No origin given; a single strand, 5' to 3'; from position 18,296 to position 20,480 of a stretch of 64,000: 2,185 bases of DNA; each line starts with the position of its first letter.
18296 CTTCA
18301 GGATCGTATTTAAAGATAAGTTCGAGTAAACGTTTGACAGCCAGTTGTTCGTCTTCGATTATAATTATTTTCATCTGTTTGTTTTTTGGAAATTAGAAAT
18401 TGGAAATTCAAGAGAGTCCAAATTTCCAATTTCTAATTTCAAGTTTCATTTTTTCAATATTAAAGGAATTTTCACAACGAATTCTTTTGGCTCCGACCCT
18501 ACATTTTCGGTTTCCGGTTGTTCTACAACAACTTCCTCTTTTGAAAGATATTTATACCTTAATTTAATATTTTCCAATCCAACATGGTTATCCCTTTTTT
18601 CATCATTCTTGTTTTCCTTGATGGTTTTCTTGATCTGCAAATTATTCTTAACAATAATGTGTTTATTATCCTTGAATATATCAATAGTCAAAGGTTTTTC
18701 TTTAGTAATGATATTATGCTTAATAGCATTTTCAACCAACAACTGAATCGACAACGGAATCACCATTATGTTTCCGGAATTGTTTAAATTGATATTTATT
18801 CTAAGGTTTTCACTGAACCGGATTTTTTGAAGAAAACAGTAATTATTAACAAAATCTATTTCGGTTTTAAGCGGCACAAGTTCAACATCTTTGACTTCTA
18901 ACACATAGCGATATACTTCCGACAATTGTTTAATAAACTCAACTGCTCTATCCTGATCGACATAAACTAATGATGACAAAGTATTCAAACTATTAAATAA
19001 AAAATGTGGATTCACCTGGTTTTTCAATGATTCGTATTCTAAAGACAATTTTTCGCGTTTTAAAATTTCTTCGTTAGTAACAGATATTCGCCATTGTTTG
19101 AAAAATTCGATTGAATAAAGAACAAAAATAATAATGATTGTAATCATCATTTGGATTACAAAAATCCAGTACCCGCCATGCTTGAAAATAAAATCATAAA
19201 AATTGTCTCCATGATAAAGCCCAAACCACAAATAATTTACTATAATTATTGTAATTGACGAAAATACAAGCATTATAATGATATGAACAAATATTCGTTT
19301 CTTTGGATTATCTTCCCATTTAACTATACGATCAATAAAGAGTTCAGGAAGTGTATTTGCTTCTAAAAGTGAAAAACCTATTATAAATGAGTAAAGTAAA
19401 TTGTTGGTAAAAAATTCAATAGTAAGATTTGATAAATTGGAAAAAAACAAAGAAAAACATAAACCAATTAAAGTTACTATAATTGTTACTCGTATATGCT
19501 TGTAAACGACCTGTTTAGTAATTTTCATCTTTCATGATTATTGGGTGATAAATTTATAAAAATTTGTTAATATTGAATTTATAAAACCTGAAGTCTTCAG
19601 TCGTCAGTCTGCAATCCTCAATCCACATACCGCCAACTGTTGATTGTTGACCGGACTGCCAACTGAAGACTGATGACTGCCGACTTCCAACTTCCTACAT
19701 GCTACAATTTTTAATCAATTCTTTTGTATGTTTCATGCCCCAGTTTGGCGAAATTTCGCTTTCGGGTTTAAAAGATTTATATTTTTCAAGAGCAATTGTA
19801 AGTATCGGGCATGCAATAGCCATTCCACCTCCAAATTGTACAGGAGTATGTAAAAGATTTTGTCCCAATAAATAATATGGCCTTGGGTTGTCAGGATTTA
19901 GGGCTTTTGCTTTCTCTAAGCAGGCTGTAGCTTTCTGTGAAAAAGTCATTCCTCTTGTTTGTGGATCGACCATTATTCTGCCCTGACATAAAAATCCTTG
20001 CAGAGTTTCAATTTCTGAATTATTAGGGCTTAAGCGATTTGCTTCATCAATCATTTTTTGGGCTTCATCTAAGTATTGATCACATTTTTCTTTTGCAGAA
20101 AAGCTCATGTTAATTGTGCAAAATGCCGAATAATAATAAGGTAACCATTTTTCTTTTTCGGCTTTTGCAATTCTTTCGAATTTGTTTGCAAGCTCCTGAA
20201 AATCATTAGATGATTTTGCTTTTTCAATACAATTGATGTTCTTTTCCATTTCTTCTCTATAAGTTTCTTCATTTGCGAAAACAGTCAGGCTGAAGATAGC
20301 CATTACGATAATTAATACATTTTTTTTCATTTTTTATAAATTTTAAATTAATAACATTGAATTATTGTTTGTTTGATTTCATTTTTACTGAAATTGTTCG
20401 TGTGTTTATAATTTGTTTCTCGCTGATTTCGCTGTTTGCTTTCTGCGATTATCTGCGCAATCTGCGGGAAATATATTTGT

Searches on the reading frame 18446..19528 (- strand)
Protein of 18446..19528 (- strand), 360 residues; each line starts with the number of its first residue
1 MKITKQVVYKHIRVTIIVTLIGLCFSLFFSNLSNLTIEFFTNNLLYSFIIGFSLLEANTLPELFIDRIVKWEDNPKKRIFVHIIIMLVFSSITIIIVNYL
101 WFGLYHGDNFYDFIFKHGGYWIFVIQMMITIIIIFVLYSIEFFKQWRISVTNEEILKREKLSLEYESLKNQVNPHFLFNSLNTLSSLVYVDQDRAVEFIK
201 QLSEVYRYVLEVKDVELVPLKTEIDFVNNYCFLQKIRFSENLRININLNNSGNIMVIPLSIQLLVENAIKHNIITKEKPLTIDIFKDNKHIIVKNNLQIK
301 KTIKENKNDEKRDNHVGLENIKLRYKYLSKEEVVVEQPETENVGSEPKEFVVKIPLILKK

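Call 19: find_encoding_contigs(protein=window:18446-19528:-, flank=10000, max_places=10)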
Protein window:18446-19528:- (360 aa): 2 contigs read that carry it; 2 places shown.
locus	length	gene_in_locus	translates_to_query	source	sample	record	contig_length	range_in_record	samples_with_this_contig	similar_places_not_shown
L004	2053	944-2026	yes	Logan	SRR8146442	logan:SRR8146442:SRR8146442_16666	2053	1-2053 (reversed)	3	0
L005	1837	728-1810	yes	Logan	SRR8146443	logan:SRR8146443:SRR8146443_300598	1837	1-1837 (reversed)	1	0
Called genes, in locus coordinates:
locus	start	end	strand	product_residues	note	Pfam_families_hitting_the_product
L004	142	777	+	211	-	-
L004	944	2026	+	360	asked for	PF06580:His_kinase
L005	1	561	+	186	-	?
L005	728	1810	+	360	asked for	PF06580:His_kinase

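Call 25: search_protein_families(library=pfam, proteins=[window:18446-19528:-])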
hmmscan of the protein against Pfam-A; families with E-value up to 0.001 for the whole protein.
window:18446-19528:- (360 aa): 1 family
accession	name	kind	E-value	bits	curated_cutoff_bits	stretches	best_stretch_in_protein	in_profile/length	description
PF06580.19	His_kinase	-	4.4e-26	91.4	25.2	1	164-242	2-81/81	Histidine kinase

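Call 43: find_homologous_proteins(query=window:18446-19528:-, max_evalue=1e-30)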
Query window:18446-19528:- (360 aa): 7772 proteins with E <= 1e-30 among 8000 candidates; the best 120 are listed.
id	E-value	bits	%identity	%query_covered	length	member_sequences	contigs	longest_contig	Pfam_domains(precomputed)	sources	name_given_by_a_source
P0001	1.8e-226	769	100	100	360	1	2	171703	PF06580.20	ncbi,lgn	-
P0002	8.1e-207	704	91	100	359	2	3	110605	PF06580.20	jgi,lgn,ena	jgi:sensor histidine kinase YesM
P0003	3.8e-194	662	86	99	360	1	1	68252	PF06580.20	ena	-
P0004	7.2e-194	661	86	100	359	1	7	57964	PF06580.20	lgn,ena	-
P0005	1.2e-189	648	82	100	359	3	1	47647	PF06580.20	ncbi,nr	ncbi:MAG: sensor histidine kinase [Bacteroidales bacterium]|nr:sensor histidine kinase [Bacteroidale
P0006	1.7e-176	604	78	100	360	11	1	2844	PF06580.20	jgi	-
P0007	7.2e-153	527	87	76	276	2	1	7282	PF06580.20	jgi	-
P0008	7.7e-96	339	49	99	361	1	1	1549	PF06580.20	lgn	-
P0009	1.4e-94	335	47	99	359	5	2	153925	PF06580.20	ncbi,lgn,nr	ncbi:MAG: histidine kinase [Bacteroidales bacterium]|nr:histidine kinase [Bacteroidales bacterium] M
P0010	5.4e-94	333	46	99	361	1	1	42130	PF06580.20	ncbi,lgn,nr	ncbi:MAG: histidine kinase [Bacteroidales bacterium]|nr:histidine kinase [Bacteroidales bacterium]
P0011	9.8e-93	329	46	96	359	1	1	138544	PF06580.20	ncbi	-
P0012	4.6e-92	327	46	99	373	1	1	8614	PF06580.20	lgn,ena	-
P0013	5.3e-90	320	49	97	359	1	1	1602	PF06580.20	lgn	-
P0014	1.3e-89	319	48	97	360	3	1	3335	PF06580.20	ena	-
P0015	3.6e-89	317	49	97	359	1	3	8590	PF06580.20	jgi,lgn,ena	-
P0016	4.5e-89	317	47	98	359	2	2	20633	PF06580.20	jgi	jgi:sensor histidine kinase YesM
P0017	4.8e-89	317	48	98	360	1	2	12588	PF06580.20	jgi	-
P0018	5.1e-89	317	50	97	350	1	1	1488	PF06580.20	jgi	jgi:two-component system LytT family sensor kinase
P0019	5.3e-89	317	49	98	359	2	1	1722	PF06580.20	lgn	-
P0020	6.0e-89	316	46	96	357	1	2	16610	PF06580.20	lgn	-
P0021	1.2e-88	315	47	98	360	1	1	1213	PF06580.20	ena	-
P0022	1.4e-88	315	47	98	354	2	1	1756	PF06580.20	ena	-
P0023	1.6e-88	315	48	97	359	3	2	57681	PF06580.20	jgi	-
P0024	2.6e-88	314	48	99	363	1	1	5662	PF06580.20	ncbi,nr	ncbi:MAG: histidine kinase [Bacteroidales bacterium]|nr:histidine kinase [Bacteroidales bacterium]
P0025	2.8e-88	314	48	99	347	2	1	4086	PF06580.20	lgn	-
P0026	4.2e-88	314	47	98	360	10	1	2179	PF06580.20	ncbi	-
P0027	5.4e-88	313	47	97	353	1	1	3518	PF06580.20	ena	-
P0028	6.2e-88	313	46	99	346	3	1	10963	PF06580.20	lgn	-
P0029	1.9e-87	312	46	96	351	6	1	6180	PF06580.20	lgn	-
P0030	2.4e-87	311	48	98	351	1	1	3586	PF06580.20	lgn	-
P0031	2.5e-87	311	47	98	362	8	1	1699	PF06580.20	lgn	-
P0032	2.5e-87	311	48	92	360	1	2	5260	PF06580.20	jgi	jgi:hypothetical protein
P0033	5.1e-87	310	47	97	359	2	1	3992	PF06580.20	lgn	-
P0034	6.6e-87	310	47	98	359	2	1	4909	PF06580.20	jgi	jgi:sensor histidine kinase YesM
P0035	1.2e-86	309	47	98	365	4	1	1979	PF06580.20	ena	-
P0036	1.7e-86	308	47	99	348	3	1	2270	PF06580.20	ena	-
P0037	2.1e-86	308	47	96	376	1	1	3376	PF06580.20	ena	-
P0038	2.2e-86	308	47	96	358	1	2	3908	PF06580.20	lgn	-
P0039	2.3e-86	308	48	99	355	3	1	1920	PF06580.20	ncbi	-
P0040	3.3e-86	307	47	99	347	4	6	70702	PF06580.20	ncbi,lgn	-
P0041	3.5e-86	307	44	99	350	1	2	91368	PF06580.20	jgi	jgi:hypothetical protein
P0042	1.3e-85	306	47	99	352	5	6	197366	PF06580.20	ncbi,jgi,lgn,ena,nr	ncbi:MAG TPA: histidine kinase [Bacteroidales bacterium]|nr:histidine kinase [Bacteroidales bacteriu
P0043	2.5e-85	305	48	96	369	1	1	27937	PF06580.20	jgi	-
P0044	2.8e-85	304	43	99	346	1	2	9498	PF06580.20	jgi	-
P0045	3.0e-85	304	45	93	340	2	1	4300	PF06580.20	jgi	-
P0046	3.6e-85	304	46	99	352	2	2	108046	PF06580.20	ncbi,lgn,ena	-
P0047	4.6e-85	304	46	96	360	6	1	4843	PF06580.20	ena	-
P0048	6.1e-85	303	45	99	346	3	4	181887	PF06580.20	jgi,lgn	jgi:hypothetical protein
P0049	9.5e-85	303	49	96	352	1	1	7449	PF06580.20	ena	-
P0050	1.3e-84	302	45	99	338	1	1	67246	PF06580.20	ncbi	-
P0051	1.5e-84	302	47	98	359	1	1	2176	PF06580.20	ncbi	-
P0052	1.6e-84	302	46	99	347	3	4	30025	PF06580.20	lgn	-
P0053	1.6e-84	302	47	98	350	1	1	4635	PF06580.20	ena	-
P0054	3.2e-84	301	46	98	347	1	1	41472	PF06580.20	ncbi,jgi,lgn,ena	-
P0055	3.4e-84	301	46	98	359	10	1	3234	PF06580.20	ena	-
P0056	3.5e-84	301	45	99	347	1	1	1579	PF06580.20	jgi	jgi:hypothetical protein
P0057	4.4e-84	300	47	99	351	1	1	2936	PF06580.20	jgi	jgi:hypothetical protein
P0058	1.0e-83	299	46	99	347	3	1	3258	PF06580.20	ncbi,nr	ncbi:MAG: histidine kinase [Bacteroidales bacterium]|nr:histidine kinase [Bacteroidales bacterium]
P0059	5.9e-83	297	47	99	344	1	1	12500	PF06580.20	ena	-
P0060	8.4e-83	296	47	99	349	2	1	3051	PF06580.20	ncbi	-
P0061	8.6e-83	296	43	99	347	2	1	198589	PF06580.20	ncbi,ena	-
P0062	1.4e-82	296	46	96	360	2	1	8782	PF06580.20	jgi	-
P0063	1.4e-82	296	45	99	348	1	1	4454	PF06580.20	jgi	-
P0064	1.6e-82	295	48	98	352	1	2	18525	PF06580.20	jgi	-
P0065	2.5e-82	295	46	96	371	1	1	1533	PF06580.20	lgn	-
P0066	2.9e-82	294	45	99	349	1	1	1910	PF06580.20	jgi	jgi:sensor histidine kinase YesM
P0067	3.0e-82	294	43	97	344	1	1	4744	PF06580.20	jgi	-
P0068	4.0e-82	294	45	99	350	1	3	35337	PF06580.20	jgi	-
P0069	5.1e-82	294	46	98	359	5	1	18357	PF06580.20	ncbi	-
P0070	6.5e-82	293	47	96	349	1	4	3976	PF06580.20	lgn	-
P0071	1.2e-81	292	47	97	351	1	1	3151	PF06580.20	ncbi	-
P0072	1.2e-81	292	42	99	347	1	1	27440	PF06580.20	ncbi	-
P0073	1.2e-81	292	47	96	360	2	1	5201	PF06580.20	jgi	-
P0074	4.0e-81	291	47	98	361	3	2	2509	PF06580.20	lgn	-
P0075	4.5e-81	291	46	98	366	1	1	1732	PF06580.20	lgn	-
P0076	4.9e-81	290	46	98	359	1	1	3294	PF06580.20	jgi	jgi:hypothetical protein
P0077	7.5e-81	290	44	99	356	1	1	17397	PF06580.20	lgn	-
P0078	1.1e-80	289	44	96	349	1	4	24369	PF06580.20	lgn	-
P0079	1.1e-80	289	46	98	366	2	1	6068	PF06580.20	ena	-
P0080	1.9e-80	289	46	96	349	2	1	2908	PF06580.20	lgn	-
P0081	2.0e-80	288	45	98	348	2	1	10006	PF06580.20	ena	-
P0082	2.0e-80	288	45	99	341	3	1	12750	PF06580.20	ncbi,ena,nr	ncbi:MAG: histidine kinase [Bacteroidetes bacterium]|nr:MAG: histidine kinase [Bacteroidota bacteriu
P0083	2.6e-80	288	47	89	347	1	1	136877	PF06580.20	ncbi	ncbi:MAG: histidine kinase [Bacteroidales bacterium]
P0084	5.3e-80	287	45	89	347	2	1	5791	PF06580.20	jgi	-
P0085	5.8e-80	287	46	96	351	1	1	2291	PF06580.20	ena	-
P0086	6.3e-80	287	46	98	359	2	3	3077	PF06580.20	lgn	-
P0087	7.4e-80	287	50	88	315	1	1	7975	PF06580.20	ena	-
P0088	7.6e-80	287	47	99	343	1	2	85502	PF06580.20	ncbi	-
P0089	8.7e-80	286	45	98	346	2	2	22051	PF06580.20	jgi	-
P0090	1.3e-79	286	45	98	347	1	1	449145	PF06580.20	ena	-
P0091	1.3e-79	286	45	97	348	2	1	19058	PF06580.20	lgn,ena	-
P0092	1.6e-79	285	46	99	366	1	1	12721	PF06580.20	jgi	-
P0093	1.9e-79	285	44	97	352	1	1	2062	PF06580.20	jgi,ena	-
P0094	2.0e-79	285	46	98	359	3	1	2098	PF06580.20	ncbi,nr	ncbi:MAG: sensor histidine kinase [Bacteroidales bacterium]|nr:sensor histidine kinase [Bacteroidale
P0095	2.5e-79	285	44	99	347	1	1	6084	PF06580.20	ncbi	-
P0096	2.5e-79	285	46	98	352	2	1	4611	PF06580.20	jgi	jgi:sensor histidine kinase YesM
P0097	3.1e-79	285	44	98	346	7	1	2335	PF06580.20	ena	-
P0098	4.0e-79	284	45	92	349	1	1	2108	PF06580.20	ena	-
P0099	4.9e-79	284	45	98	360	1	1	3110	PF06580.20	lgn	-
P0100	5.1e-79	284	44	99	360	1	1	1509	PF06580.20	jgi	jgi:two-component system LytT family sensor kinase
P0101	7.7e-79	283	45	96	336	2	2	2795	PF06580.20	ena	-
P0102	1.3e-78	283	49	88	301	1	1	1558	PF06580.20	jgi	jgi:LytS/YehU family sensor histidine kinase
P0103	1.3e-78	283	45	98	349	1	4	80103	PF06580.20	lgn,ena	-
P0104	1.8e-78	282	43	100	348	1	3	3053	PF06580.20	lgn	-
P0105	4.2e-78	281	45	100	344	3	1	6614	PF06580.20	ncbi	-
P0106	6.4e-78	280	48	88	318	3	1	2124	PF06580.20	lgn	-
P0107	7.9e-78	280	42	99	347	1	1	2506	PF06580.20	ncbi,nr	ncbi:MAG: histidine kinase [Bacteroidales bacterium]|nr:histidine kinase [Bacteroidales bacterium]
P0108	8.7e-78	280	45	98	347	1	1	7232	PF06580.20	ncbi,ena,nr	ncbi:MAG: histidine kinase [Bacteroidales bacterium]|nr:histidine kinase [Bacteroidales bacterium]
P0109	9.8e-78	280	45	93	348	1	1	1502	PF06580.20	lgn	-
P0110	1.2e-77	279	46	98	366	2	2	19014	PF06580.20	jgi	-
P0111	1.4e-77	279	44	99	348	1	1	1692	PF06580.20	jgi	-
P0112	2.6e-77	278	43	98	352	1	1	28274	PF06580.20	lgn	-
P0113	3.4e-77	278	43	98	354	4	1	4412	PF06580.20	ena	-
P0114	4.2e-77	278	44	100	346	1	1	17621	PF06580.20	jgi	-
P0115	5.3e-77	277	47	87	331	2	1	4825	PF06580.20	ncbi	-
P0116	5.6e-77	277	47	87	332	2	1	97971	PF06580.20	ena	-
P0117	6.8e-77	277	44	98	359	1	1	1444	PF06580.20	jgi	jgi:sensor histidine kinase YesM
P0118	7.6e-77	277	45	90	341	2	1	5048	PF06580.20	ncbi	-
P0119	8.1e-77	277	44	93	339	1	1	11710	PF06580.20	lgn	-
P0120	1.9e-76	275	43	99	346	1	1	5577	PF06580.20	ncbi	-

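Call 44: find_encoding_contigs(protein=P0002, flank=10000, max_places=3)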
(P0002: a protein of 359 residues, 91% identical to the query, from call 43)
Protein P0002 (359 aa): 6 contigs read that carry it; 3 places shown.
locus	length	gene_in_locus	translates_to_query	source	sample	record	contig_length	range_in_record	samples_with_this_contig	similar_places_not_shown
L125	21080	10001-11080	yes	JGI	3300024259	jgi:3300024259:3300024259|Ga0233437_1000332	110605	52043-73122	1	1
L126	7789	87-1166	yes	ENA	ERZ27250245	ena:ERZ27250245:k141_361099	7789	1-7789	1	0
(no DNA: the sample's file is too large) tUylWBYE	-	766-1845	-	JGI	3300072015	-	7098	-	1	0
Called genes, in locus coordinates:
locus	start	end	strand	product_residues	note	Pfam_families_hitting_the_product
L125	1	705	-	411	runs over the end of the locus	PF00155:Aminotran_1_2, PF01041:DegT_DnrJ_EryC1, PF01053:Cys_Met_Meta_PP (faint), PF01041:DegT_DnrJ_EryC1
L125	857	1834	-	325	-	PF01259:SAICAR_synt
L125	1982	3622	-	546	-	PF01855:POR_N, PF02775:TPP_enzyme_C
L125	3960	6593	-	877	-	PF06452:CBM9_1, PF19313:DUF5916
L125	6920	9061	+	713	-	PF13620:CarboxypepD_reg, PF13715:CarbopepD_reg_2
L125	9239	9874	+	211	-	-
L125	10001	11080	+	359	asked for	PF06580:His_kinase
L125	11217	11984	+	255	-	PF00072:Response_reg, PF04397:LytTR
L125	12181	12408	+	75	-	-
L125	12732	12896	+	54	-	PF04397:LytTR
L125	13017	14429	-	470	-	PF00375:SDF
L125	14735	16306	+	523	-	PF13088:BNR_2 (faint), PF24316:Tli3 (faint), PF02012:BNR (faint), PF18962:Por_Secre_tail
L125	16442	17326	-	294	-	PF00850:Hist_deacetyl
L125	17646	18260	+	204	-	-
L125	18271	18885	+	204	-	PF00440:TetR_N (weak)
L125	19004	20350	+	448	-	PF02321:OEP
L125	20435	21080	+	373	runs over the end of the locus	PF00364:Biotin_lipoyl (faint), PF25917:BSH_RND, PF25919:BSH_CusB (weak), PF25973:BSH_CzcB (weak), PF25984:BSH_YknX (faint), PF25893:HH_CzcB, PF25967:RND-MFP_C (weak), PF25989:YknX_C (weak)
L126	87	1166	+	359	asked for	PF06580:His_kinase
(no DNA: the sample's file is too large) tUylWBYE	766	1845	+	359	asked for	PF06580:His_kinase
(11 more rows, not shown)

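Call 45: find_encoding_contigs(protein=P0003, flank=10000, max_places=2)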
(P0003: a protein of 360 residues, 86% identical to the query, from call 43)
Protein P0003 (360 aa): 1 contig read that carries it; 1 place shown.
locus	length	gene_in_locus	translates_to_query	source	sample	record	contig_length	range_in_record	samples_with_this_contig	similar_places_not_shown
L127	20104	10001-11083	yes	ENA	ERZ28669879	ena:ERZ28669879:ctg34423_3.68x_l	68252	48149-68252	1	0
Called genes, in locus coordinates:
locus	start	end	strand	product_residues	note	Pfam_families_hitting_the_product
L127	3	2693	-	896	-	PF00317:Ribonuc_red_lgN (weak), PF02867:Ribonuc_red_lgC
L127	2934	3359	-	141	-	-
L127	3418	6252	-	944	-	PF26549:Tricorn_N (faint), PF07676:PD40 (weak)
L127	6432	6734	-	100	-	-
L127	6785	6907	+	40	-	-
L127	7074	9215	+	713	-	PF13620:CarboxypepD_reg, PF13715:CarbopepD_reg_2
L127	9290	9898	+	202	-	-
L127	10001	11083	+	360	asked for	PF06580:His_kinase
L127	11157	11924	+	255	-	PF00072:Response_reg, PF04397:LytTR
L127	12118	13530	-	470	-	PF00375:SDF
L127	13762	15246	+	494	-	PF13088:BNR_2 (faint), PF24316:Tli3 (faint), PF02012:BNR (faint), PF18962:Por_Secre_tail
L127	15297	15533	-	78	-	PF02823:ATP-synt_DE_N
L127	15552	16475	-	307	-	PF00006:ATP-synt_ab, PF22919:ATP-synt_VA_C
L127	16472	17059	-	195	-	PF02874:ATP-synt_ab_N, PF00006:ATP-synt_ab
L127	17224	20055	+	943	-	PF00989:PAS, PF08448:PAS_4, PF13426:PAS_9, PF00989:PAS, PF13426:PAS_9, PF00989:PAS, PF13426:PAS_9, PF13426:PAS_9, +9 more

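Call 46: find_encoding_contigs(protein=P0004, flank=10000, max_places=3)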
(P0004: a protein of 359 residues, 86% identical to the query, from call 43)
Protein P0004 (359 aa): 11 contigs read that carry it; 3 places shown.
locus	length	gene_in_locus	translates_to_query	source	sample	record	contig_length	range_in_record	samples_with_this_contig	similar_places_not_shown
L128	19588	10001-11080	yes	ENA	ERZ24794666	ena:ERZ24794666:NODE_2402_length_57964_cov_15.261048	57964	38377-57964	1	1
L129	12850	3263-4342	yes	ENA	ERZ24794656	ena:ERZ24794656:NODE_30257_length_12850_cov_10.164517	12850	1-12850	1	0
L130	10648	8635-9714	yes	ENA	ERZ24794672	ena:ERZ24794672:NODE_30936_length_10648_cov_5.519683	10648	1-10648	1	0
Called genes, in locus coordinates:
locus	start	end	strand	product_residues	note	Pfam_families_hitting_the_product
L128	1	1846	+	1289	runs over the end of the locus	PF18911:PKD_4 (weak), PF09587:PGA_cap, PF18962:Por_Secre_tail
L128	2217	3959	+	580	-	PF03372:Exo_endo_phos, PF18962:Por_Secre_tail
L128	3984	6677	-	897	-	PF06452:CBM9_1 (weak), PF19313:DUF5916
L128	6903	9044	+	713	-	PF13620:CarboxypepD_reg, PF13715:CarbopepD_reg_2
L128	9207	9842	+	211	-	-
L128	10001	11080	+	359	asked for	PF06580:His_kinase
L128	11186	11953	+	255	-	PF00072:Response_reg, PF04397:LytTR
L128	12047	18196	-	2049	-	PF26549:Tricorn_N (faint), PF00930:DPPIV_N (faint), PF07705:CARDB, PF20009:GEVED, PF25470:DUF7901, PF20009:GEVED, PF25470:DUF7901, PF18962:Por_Secre_tail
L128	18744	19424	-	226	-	PF00924:MS_channel_2nd, PF21082:MS_channel_3rd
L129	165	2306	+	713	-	PF13620:CarboxypepD_reg, PF13715:CarbopepD_reg_2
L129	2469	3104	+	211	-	-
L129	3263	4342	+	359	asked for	PF06580:His_kinase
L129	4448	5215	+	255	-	PF00072:Response_reg, PF04397:LytTR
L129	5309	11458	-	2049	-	PF26549:Tricorn_N (faint), PF00930:DPPIV_N (faint), PF07705:CARDB, PF20009:GEVED, PF25470:DUF7901, PF20009:GEVED, PF25470:DUF7901, PF18962:Por_Secre_tail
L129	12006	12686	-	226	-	PF00924:MS_channel_2nd, PF21082:MS_channel_3rd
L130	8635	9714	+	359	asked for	PF06580:His_kinase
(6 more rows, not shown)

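Call 47: find_encoding_contigs(protein=P0005, flank=10000, max_places=2)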
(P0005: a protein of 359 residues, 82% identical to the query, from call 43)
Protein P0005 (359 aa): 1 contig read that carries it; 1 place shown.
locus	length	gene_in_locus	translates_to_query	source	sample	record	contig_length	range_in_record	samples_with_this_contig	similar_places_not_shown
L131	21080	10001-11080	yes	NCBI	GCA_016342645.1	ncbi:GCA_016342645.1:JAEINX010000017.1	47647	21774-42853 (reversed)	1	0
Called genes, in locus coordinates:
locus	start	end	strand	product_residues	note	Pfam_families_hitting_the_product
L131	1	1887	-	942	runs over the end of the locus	PF18962:Por_Secre_tail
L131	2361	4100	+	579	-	PF03372:Exo_endo_phos, PF18962:Por_Secre_tail (weak)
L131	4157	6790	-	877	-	PF06452:CBM9_1, PF19313:DUF5916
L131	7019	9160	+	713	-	PF13620:CarboxypepD_reg, PF13715:CarbopepD_reg_2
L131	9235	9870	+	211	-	-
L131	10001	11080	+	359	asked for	PF06580:His_kinase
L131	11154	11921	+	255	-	PF00072:Response_reg, PF04397:LytTR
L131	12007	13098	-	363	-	PF00005:ABC_tran, PF13555:AAA_29 (weak), PF02653:BPD_transp_2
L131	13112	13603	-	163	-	PF11848:DUF3368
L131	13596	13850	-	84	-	PF03683:UPF0175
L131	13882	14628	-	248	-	PF00005:ABC_tran, PF13304:AAA_21 (faint)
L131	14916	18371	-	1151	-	PF01326:PPDK_N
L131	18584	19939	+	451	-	PF02812:ELFV_dehydrog_N, PF00208:ELFV_dehydrog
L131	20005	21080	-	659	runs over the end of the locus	PF07719:TPR_2 (faint), PF13181:TPR_8 (faint), PF13374:TPR_10 (faint), PF00515:TPR_1 (faint), PF13176:TPR_7 (faint), PF13424:TPR_12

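Call 73: search_protein_families(library=ncbifam, proteins=[window:18446-19528:-])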
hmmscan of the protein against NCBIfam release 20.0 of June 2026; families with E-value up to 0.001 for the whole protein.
window:18446-19528:- (360 aa): 0 families

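Call 77: find_encoding_contigs(protein=P0009, flank=2000, max_places=2)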
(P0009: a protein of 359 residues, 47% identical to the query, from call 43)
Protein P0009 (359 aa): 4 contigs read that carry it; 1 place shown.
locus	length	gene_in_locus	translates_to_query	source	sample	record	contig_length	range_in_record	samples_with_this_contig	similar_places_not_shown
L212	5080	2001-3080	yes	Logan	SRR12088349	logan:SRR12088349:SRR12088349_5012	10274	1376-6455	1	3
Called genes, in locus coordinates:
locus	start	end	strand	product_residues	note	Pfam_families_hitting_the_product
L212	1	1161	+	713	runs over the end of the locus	PF13620:CarboxypepD_reg, PF13715:CarbopepD_reg_2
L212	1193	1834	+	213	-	-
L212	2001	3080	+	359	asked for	PF06580:His_kinase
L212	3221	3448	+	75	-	-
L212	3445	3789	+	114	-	PF02452:PemK_toxin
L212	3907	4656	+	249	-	PF00072:Response_reg, PF04397:LytTR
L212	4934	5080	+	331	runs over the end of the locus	PF13367:PrsW-protease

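Call 78: find_encoding_contigs(protein=P0042, flank=2000, max_places=2)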
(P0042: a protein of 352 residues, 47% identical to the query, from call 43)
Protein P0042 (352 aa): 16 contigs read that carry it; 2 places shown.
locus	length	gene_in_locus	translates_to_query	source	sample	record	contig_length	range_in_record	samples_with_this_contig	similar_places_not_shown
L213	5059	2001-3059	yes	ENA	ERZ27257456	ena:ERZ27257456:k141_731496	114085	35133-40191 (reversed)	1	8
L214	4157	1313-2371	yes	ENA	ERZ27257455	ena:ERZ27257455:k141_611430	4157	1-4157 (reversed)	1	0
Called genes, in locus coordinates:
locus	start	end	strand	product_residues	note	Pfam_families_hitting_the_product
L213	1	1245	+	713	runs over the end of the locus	PF13620:CarboxypepD_reg, PF13715:CarbopepD_reg_2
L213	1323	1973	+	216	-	PF21033:RMD1-3 (weak), PF13414:TPR_11 (faint)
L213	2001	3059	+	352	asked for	PF06580:His_kinase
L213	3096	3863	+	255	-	PF00072:Response_reg, PF04397:LytTR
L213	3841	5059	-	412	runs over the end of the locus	PF00375:SDF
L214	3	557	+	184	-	?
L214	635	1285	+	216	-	PF21033:RMD1-3 (weak), PF13414:TPR_11 (faint)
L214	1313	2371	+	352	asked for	PF06580:His_kinase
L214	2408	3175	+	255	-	PF00072:Response_reg, PF04397:LytTR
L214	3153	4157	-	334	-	?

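Call 79: find_encoding_contigs(protein=P0006, flank=2000, max_places=2)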
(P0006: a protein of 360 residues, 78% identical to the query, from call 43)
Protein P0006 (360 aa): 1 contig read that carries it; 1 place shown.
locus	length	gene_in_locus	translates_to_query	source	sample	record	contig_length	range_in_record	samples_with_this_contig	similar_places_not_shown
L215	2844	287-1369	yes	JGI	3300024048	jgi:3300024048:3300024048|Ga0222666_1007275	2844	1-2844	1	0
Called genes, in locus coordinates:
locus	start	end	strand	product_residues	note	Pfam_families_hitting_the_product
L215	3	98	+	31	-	?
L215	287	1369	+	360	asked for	PF06580:His_kinase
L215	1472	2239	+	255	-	PF00072:Response_reg, PF04397:LytTR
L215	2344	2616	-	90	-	PF05016:ParE_toxin (weak)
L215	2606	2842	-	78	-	?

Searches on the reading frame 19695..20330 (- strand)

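Call 25: search_protein_families(library=pfam, proteins=[window:19695-20330:-])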
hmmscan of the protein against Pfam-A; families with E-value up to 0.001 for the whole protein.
window:19695-20330:- (211 aa): 1 family
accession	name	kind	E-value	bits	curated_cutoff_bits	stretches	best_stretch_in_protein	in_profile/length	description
PF13414.12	TPR_11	-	0.00045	20.3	26.8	1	133-157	12-36/42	TPR repeat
